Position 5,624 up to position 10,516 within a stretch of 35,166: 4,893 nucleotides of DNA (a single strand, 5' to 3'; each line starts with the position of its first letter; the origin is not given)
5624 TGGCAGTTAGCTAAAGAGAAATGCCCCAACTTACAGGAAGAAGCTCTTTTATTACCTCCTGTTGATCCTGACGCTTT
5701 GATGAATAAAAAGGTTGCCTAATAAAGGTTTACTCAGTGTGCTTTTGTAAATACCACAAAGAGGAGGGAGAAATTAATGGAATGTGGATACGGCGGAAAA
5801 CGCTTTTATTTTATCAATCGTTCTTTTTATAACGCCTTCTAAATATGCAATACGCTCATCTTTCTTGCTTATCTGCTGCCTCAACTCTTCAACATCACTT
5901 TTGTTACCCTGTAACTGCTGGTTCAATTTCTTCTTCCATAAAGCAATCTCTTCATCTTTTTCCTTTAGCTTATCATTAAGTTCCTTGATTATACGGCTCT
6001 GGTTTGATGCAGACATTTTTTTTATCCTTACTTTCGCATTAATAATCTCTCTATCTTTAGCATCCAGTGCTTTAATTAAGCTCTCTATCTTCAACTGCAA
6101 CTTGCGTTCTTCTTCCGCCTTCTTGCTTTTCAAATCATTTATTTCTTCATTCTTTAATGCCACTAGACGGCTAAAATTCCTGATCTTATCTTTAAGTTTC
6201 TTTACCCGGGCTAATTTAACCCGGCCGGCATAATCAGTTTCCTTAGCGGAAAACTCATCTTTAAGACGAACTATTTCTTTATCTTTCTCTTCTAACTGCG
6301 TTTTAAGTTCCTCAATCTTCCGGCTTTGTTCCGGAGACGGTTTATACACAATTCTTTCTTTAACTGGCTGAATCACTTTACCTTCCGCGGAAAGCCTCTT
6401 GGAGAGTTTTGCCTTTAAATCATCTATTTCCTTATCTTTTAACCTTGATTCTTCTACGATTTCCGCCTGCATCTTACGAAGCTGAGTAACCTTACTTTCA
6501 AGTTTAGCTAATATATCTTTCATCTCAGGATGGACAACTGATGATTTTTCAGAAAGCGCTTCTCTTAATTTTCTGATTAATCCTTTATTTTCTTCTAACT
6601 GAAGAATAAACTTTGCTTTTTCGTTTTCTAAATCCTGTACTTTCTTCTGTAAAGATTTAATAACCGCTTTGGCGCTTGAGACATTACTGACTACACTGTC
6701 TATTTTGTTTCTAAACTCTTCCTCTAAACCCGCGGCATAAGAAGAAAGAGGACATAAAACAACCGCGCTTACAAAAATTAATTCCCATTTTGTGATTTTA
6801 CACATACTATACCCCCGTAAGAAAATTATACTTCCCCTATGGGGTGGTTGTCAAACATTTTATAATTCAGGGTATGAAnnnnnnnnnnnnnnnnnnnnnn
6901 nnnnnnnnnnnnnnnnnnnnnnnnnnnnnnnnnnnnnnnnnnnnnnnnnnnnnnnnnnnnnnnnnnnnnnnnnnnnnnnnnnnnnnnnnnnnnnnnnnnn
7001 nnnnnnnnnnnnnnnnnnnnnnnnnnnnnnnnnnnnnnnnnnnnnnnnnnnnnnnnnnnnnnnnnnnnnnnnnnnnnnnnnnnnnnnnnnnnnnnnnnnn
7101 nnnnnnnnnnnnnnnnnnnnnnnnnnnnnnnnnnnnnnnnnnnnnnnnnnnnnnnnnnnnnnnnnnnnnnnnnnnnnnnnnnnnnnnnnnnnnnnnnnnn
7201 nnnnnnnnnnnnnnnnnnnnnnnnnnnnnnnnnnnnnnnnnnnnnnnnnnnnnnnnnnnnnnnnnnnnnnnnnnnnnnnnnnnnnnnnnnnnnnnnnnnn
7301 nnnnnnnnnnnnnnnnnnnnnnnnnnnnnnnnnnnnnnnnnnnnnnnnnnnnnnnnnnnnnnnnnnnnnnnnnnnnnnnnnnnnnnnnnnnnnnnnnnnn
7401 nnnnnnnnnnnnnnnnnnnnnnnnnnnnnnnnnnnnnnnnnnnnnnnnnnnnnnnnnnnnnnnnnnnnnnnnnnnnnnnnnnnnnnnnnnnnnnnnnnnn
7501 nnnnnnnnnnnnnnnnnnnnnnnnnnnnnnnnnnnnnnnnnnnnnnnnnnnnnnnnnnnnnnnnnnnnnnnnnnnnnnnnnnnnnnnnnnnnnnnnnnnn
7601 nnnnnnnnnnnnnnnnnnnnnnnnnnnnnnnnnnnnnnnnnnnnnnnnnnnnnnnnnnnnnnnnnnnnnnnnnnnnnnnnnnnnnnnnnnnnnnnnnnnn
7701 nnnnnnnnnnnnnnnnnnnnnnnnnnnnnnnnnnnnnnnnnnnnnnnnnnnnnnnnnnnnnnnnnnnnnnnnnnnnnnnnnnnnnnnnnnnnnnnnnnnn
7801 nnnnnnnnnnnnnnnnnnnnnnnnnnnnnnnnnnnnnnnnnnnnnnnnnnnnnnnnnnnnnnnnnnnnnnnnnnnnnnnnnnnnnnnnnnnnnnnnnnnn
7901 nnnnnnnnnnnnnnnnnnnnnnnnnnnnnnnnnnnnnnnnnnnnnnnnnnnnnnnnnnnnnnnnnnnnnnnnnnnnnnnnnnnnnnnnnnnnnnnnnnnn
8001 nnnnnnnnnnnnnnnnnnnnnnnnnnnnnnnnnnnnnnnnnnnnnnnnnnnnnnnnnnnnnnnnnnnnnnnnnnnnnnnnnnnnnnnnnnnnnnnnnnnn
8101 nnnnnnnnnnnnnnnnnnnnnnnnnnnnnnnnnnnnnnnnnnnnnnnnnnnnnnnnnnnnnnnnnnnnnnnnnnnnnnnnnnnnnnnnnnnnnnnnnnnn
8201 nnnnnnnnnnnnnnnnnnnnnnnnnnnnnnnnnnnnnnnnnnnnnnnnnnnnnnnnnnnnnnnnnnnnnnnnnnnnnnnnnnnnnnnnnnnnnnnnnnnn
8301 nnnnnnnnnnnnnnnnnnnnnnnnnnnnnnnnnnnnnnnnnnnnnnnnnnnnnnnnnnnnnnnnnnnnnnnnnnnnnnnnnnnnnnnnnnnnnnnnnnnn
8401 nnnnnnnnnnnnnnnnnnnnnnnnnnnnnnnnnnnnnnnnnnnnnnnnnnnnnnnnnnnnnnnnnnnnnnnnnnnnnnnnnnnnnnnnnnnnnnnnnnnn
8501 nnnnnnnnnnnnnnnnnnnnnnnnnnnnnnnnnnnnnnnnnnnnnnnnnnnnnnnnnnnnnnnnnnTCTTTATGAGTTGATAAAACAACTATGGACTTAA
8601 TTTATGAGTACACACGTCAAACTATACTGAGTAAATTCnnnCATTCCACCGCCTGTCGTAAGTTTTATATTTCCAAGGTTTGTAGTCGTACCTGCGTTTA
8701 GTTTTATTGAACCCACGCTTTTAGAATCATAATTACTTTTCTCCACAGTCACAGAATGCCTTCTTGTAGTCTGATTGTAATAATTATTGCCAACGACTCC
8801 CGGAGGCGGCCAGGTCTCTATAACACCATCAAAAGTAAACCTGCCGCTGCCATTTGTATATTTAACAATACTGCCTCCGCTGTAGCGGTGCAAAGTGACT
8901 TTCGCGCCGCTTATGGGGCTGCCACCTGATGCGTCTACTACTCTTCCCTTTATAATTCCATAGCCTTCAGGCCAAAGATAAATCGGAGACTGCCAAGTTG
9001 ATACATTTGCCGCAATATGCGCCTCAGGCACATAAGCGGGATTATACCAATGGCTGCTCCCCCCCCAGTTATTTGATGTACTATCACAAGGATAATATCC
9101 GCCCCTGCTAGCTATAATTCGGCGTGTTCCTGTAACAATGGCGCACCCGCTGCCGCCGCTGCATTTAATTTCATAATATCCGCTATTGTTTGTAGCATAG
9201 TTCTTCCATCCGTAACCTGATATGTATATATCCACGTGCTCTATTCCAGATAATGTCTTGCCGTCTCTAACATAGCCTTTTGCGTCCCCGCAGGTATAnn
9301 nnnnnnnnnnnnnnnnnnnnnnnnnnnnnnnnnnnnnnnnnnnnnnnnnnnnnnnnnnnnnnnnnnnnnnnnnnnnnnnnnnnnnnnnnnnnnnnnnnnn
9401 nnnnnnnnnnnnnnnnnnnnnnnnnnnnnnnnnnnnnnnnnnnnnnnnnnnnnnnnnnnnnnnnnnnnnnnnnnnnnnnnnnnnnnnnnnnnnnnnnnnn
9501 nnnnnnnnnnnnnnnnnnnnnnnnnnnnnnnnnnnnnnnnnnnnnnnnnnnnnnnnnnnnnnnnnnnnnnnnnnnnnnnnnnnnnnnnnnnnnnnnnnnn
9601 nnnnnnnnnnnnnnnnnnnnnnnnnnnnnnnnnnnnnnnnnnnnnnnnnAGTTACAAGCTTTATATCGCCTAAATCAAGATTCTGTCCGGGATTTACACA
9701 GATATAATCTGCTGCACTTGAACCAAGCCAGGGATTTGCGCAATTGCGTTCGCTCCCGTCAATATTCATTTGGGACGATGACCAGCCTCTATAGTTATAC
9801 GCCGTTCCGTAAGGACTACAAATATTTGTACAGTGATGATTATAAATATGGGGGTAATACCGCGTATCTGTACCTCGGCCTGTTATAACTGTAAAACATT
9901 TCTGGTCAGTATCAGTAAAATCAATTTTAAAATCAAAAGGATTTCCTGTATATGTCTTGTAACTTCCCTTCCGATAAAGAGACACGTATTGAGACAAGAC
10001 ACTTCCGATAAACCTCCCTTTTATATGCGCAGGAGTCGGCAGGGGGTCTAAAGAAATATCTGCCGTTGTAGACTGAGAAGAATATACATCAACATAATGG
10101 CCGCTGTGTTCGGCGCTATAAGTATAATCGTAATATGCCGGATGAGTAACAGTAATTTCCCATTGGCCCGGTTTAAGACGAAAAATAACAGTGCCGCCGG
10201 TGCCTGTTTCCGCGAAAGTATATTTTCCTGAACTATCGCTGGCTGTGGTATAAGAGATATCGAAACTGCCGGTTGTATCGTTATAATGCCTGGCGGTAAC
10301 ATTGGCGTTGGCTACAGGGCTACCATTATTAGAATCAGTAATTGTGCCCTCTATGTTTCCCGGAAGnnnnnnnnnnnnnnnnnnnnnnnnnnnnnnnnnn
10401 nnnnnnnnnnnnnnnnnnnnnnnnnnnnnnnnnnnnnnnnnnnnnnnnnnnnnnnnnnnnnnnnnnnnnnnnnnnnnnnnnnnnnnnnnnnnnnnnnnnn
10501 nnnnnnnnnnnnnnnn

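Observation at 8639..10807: About 722-aa modular pilin carrying tandem carboxypeptidase-regulatory-like domains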

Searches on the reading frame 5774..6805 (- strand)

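Call 4: search_protein_families(library=pfam, proteins=[window:5774-6805:-], max_evalue=0.1)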
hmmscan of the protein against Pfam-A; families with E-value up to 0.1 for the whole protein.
window:5774-6805:- (343 aa): 3 families
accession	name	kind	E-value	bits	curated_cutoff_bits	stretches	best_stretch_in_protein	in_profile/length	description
PF21928.1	XLF_CC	-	1.4e-07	31.7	27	1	159-191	19-51/53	XLF protein coiled-coil region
PF05043.19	Mga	-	0.052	14.6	21.1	1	264-304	42-78/87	Mga helix-turn-helix domain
PF04859.17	DUF641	-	0.096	13.5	27.6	0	164-188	93-117/127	Plant protein of unknown function (DUF641)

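Call 5: search_protein_families(library=ncbifam, proteins=[window:5774-6805:-], max_evalue=0.01)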
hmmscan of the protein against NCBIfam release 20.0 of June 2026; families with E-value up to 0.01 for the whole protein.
window:5774-6805:- (343 aa): 5 families
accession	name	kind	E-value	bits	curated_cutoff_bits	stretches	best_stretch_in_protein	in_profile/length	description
NF045487.1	ASRP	equivalog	5.4e-06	25.3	300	2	28-192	312-476/593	archaea-specific SMC-related protein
TIGR02168.1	SMC_prok_B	equivalog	3.4e-05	21.8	567.35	1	160-332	698-869/1181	chromosome segregation protein SMC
TIGR02169.1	SMC_prok_A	equivalog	6e-05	20.9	729.4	1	30-135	292-396/1165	chromosome segregation protein SMC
NF052320.1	Cbp1_fam_LP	subfamily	0.00041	20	90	0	161-190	122-151/286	Cbp1 family collagen-binding glycoprotein adhesin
TIGR04527.1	mycoplas_twoTM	subfamily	0.0021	17.8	125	1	29-164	43-182/248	MG_279/MG_280 family protein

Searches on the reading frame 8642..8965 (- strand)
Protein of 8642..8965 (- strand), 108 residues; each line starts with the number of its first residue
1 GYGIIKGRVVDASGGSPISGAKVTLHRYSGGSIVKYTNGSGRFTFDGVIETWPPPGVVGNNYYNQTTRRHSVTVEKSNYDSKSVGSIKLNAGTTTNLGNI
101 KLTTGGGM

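Call 64: search_protein_families(library=pfam, proteins=[window:8642-8965:-], max_evalue=1)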
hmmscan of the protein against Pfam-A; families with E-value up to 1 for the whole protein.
window:8642-8965:- (108 aa): 5 families
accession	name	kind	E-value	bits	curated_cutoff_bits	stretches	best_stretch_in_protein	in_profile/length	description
PF13620.12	CarboxypepD_reg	-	8.2e-13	48.9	32.3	2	5-48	2-45/82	Carboxypeptidase regulatory-like domain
PF13715.12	CarbopepD_reg_2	-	0.00012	22.5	32.2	1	5-48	1-41/88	CarboxypepD_reg-like domain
PF17802.7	SpaA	-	0.024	15.2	23.1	1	5-48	3-49/91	Prealbumin-like fold domain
PF20598.4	DUF6795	-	0.066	13.9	27.4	1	6-76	2-68/103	Domain of unknown function (DUF6795)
PF24025.1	Ig_DR_A0283-like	-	0.083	13.7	27.1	1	9-46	13-51/102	DR_A0283-like, Ig-like domain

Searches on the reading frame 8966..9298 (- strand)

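Call 64: search_protein_families(library=pfam, proteins=[window:8966-9298:-], max_evalue=1)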
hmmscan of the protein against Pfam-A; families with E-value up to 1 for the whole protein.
window:8966-9298:- (111 aa): 2 families
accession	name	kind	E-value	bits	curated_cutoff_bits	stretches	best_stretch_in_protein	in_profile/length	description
PF13715.12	CarbopepD_reg_2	-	0.0066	16.9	32.2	1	7-45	2-39/88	CarboxypepD_reg-like domain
PF13620.12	CarboxypepD_reg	-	0.12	13.2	32.3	1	7-68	3-59/82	Carboxypeptidase regulatory-like domain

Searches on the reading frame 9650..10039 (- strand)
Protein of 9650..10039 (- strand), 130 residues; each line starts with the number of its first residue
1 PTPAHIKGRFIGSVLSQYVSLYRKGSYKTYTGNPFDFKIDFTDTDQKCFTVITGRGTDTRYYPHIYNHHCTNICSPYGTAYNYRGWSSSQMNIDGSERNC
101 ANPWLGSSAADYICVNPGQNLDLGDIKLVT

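Call 64: search_protein_families(library=pfam, proteins=[window:9650-10039:-], max_evalue=1)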
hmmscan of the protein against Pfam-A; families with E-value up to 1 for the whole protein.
window:9650-10039:- (130 aa): 0 families

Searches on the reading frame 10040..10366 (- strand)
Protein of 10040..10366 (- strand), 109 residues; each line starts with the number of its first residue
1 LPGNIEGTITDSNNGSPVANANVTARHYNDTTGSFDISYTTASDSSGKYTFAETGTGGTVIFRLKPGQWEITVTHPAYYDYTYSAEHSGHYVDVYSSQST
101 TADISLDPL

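Call 64: search_protein_families(library=pfam, proteins=[window:10040-10366:-], max_evalue=1)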
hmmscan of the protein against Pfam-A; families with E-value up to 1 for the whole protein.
window:10040-10366:- (109 aa): 14 families
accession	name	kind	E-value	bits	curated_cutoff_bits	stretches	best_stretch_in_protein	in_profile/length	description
PF13620.12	CarboxypepD_reg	-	8.4e-12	45.7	32.3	2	5-56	2-47/82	Carboxypeptidase regulatory-like domain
PF05751.16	FixH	-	0.0007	20.1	23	1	8-75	78-137/150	FixH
PF10670.15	DUF4198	-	0.001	19.6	34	1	14-75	156-207/209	Domain of unknown function (DUF4198)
PF20598.4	DUF6795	-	0.0012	19.5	27.4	1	5-54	1-46/103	Domain of unknown function (DUF6795)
PF13715.12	CarbopepD_reg_2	-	0.0015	18.9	32.2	1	5-57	1-44/88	CarboxypepD_reg-like domain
PF17210.9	SdrD_B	-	0.0023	18.5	29.7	1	10-98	17-89/112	SdrD B-like domain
PF14200.12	RicinB_lectin_2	-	0.014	16.5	25.6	1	67-104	50-86/89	Ricin-type beta-trefoil lectin domain-like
PF24025.1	Ig_DR_A0283-like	-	0.017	15.9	27.1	1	24-92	14-81/102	DR_A0283-like, Ig-like domain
PF17802.7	SpaA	-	0.021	15.4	23.1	1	4-72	2-57/91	Prealbumin-like fold domain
PF22904.2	NOMO1-like_2nd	-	0.035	14.6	27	1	54-78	40-65/90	BOS complex subunit NOMO1-like, second beta sandwich domain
PF10648.15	Gmad2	-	0.11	13.2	25.7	1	13-51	37-75/86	Immunoglobulin-like domain of bacterial spore germination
PF19791.4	DUF6275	-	0.11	12.8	22.6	1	74-98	50-74/81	Family of unknown function (DUF6275)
PF18692.7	DUF5640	-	0.26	11.6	28.5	0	33-99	5-54/85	Family of unknown function (DUF5640)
PF04176.18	TIP41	-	0.37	10.7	25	1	77-107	58-88/174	TIP41-like family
